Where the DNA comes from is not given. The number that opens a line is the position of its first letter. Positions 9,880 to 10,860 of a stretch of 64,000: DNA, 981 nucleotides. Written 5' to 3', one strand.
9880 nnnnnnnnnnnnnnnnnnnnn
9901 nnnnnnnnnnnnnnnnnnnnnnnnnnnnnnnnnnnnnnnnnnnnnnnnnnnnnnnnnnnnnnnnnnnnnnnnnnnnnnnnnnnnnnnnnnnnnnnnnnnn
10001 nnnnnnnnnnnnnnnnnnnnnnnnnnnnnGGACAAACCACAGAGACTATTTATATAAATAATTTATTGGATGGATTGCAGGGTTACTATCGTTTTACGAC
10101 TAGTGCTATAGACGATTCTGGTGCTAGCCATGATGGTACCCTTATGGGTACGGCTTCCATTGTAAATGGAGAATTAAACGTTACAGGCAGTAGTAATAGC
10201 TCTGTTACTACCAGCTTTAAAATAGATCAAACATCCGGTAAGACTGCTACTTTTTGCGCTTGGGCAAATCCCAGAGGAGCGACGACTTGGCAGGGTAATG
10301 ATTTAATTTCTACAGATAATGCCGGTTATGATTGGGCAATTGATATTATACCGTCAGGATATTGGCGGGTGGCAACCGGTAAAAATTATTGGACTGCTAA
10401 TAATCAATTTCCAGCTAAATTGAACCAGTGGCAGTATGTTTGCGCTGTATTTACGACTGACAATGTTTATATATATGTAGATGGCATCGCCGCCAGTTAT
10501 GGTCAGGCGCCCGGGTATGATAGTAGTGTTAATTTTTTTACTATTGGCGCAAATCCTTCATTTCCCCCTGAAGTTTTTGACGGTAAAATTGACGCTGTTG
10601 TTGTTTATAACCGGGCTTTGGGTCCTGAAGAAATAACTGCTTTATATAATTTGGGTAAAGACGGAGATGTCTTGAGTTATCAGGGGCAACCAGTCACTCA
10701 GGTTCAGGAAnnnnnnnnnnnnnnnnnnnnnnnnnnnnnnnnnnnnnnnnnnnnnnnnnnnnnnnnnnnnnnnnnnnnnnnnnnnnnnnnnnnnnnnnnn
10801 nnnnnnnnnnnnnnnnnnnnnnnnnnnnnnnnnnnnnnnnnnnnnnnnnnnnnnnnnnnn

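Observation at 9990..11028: Mosaic paralogs: A1 and A2 differ by whole-domain cassettes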

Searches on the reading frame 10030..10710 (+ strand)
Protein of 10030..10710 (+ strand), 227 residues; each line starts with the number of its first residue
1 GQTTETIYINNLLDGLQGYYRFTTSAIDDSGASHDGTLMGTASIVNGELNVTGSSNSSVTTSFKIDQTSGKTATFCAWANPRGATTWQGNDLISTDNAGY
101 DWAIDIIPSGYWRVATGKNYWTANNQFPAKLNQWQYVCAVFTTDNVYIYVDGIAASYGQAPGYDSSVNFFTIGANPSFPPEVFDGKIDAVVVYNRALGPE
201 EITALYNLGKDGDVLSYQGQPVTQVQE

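Call 79: find_homologous_proteins(query=window:10030-10710:+, max_evalue=0.001)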
Query seq(227 aa): 105 candidates shared short words with the query, none scored E <= 0.001.
